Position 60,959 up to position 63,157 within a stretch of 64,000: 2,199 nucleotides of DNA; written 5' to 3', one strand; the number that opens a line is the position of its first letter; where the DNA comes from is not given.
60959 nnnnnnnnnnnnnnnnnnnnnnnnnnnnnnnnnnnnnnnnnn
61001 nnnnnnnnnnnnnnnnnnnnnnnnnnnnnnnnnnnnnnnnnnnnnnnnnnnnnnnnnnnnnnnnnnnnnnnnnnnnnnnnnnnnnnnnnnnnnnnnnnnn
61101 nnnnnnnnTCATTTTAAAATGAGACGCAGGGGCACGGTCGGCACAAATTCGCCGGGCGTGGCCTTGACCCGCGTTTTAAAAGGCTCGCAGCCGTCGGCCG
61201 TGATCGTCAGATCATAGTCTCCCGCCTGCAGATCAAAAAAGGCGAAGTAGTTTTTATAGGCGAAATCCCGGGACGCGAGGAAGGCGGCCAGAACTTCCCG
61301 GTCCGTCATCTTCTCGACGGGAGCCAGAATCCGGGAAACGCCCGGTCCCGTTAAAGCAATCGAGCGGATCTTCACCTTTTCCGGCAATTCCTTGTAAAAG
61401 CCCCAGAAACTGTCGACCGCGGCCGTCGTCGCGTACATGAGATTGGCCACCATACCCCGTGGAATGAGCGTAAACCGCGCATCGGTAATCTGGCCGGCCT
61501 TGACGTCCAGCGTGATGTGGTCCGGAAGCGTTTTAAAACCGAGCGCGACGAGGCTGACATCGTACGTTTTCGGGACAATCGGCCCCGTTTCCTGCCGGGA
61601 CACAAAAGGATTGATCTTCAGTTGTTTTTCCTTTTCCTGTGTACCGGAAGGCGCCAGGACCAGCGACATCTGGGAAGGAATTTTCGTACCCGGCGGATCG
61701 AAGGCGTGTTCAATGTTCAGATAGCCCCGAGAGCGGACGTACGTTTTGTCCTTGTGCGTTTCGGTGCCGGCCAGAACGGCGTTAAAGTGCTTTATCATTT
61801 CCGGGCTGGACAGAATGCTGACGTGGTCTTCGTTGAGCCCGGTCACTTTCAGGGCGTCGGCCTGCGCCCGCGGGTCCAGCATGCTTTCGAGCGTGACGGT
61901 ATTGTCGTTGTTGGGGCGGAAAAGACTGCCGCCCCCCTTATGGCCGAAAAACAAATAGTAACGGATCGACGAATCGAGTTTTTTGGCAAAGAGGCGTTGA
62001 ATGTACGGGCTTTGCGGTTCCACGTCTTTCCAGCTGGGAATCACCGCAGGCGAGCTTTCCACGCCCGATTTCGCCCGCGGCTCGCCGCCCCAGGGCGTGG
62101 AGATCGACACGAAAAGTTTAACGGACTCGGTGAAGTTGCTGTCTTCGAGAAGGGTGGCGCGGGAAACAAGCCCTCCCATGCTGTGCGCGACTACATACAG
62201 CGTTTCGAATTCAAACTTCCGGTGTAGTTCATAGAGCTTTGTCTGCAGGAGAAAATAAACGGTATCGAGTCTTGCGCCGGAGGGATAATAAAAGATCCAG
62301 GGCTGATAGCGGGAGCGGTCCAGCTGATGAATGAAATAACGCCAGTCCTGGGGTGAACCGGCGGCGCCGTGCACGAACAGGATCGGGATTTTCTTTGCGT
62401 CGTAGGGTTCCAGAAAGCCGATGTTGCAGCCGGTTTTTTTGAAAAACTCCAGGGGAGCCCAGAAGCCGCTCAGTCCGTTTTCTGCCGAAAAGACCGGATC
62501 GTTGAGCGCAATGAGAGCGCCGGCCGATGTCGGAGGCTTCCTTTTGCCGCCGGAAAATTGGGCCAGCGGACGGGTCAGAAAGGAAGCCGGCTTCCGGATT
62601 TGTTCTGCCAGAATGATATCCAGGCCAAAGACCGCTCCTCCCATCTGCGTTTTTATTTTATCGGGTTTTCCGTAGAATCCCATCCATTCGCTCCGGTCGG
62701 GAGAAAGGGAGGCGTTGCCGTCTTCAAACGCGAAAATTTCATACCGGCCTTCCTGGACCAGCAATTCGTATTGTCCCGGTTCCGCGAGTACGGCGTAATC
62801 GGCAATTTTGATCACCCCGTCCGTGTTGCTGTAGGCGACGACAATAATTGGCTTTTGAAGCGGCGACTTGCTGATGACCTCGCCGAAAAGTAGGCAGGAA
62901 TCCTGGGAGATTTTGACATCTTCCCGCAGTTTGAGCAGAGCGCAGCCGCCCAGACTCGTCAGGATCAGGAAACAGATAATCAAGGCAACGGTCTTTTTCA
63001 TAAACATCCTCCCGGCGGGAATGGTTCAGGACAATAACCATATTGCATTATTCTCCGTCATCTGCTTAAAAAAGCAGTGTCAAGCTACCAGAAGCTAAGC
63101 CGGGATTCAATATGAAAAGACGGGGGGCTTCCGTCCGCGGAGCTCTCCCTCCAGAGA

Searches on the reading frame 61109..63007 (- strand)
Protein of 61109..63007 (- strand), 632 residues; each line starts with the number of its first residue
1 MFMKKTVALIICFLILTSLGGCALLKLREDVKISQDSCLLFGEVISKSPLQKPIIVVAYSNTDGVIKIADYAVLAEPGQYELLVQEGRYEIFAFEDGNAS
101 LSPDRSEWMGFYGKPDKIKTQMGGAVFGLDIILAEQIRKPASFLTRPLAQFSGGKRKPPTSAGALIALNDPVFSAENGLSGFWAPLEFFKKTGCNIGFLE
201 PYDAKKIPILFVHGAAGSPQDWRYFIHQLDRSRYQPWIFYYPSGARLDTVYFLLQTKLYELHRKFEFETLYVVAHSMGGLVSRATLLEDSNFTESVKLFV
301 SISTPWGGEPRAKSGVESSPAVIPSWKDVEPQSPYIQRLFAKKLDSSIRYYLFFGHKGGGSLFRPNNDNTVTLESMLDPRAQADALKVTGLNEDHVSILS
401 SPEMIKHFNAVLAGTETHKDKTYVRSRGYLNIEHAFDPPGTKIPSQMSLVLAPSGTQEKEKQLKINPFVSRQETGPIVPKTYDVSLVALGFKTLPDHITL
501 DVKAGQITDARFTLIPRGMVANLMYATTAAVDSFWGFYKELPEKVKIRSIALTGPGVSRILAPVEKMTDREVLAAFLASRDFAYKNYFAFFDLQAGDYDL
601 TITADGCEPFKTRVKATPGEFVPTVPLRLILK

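Call 70: search_protein_families(library=pfam, proteins=[window:61109-63007:-], max_evalue=0.000001)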
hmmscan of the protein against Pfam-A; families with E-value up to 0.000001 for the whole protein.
window:61109-63007:- (632 aa): 2 families
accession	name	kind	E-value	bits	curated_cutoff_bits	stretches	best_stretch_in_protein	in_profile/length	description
PF07819.20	PGAP1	-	3.4e-11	43.8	24.3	0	262-311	85-134/233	PGAP1-like alpha/beta domain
PF00561.26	Abhydrolase_1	-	6e-07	29.8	25.8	0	208-305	2-105/245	alpha/beta hydrolase fold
